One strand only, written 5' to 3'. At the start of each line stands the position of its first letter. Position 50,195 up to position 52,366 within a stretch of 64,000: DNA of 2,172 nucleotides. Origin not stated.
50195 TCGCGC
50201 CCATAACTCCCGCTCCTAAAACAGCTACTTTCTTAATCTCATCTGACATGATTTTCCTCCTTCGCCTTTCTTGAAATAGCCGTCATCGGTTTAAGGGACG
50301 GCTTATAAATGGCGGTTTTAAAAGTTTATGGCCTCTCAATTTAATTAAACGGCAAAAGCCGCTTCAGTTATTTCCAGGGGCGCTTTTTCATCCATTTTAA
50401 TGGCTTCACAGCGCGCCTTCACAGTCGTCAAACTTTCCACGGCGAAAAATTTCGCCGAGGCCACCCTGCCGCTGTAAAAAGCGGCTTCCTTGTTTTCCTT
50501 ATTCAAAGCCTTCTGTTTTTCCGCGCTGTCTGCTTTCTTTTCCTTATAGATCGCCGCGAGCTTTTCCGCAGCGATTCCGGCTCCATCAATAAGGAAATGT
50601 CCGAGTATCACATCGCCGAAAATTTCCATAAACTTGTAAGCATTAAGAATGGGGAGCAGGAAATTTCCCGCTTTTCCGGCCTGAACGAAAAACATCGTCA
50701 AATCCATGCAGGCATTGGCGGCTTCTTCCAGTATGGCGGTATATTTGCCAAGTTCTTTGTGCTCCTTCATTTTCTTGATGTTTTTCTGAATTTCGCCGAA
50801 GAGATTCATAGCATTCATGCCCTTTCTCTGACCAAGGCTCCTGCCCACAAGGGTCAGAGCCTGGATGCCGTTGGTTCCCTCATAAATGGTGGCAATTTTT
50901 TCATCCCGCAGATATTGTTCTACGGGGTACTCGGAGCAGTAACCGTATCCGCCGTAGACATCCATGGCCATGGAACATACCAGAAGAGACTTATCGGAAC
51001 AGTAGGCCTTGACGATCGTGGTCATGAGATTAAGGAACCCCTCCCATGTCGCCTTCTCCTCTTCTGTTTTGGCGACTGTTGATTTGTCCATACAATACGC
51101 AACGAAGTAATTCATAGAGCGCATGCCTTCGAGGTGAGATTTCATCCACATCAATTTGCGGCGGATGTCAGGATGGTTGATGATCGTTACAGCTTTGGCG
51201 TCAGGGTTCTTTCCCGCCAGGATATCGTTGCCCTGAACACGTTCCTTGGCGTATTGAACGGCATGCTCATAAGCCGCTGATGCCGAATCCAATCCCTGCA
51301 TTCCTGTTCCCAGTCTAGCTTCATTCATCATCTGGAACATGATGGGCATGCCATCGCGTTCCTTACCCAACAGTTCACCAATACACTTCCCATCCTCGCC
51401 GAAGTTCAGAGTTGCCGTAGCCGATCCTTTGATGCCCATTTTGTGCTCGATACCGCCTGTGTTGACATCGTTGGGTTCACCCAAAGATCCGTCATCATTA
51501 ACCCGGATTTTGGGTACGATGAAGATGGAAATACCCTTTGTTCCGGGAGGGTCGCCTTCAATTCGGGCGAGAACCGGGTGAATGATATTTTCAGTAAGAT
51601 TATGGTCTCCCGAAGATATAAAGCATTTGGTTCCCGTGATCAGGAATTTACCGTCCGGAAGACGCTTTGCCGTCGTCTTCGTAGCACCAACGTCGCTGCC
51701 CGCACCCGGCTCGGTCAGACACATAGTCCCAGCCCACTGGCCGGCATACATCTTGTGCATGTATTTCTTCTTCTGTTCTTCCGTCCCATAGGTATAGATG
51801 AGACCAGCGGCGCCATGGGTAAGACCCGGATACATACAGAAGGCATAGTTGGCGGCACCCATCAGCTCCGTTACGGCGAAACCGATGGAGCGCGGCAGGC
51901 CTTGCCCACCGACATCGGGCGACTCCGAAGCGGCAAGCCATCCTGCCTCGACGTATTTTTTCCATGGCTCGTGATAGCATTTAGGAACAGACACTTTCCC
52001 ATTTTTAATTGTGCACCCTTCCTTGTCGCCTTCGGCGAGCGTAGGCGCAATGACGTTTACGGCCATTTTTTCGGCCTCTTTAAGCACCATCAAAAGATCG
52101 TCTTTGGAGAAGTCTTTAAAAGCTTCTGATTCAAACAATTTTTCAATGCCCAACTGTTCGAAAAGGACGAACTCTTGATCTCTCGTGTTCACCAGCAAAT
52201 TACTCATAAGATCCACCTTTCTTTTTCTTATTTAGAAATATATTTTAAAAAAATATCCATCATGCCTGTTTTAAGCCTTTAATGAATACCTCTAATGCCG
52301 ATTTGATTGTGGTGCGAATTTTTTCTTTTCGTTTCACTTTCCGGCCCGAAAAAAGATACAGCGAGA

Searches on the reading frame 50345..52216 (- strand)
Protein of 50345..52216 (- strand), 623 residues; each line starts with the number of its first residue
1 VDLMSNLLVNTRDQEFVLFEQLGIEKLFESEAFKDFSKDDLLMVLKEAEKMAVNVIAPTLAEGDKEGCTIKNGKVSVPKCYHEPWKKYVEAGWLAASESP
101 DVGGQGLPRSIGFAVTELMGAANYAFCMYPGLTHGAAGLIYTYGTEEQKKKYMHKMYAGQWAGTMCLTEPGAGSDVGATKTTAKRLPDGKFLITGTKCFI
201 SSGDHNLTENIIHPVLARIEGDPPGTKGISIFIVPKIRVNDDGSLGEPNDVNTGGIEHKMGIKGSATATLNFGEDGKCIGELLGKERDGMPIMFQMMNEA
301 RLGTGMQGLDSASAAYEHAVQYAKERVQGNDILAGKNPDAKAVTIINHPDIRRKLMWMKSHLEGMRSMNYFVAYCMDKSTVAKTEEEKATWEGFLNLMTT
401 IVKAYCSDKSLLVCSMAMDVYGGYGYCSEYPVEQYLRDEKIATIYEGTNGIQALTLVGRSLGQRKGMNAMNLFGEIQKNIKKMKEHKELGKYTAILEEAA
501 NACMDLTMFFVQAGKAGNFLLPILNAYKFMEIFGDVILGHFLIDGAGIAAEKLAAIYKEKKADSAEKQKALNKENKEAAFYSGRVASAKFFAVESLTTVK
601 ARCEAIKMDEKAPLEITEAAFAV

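Call 6: search_protein_families(library=pfam, proteins=[window:50345-52216:-], max_evalue=0.001)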
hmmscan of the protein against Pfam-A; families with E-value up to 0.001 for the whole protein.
window:50345-52216:- (623 aa): 6 families
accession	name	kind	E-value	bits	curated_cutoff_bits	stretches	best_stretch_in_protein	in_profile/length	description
PF00441.29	Acyl-CoA_dh_1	-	7e-24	85.1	22.4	1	288-457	2-146/150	Acyl-CoA dehydrogenase, C-terminal domain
PF12806.12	Acyl-CoA_dh_C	-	1.2e-19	71.1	30.3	1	472-614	1-121/124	Acetyl-CoA dehydrogenase C-terminal like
PF02770.24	Acyl-CoA_dh_M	-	2.2e-14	53.9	33.3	1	165-272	2-94/97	Acyl-CoA dehydrogenase, middle domain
PF02771.21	Acyl-CoA_dh_N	-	2.7e-14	53.9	22.9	1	39-159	2-112/113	Acyl-CoA dehydrogenase, N-terminal domain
PF08028.16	Acyl-CoA_dh_2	-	1.2e-07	32.5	22.7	1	303-449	2-133/134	Acyl-CoA dehydrogenase, C-terminal domain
PF22924.1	ACOX_C_alpha1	-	5.7e-07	29.9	27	1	297-451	4-159/169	Acyl-CoA oxidase, C-alpha1 domain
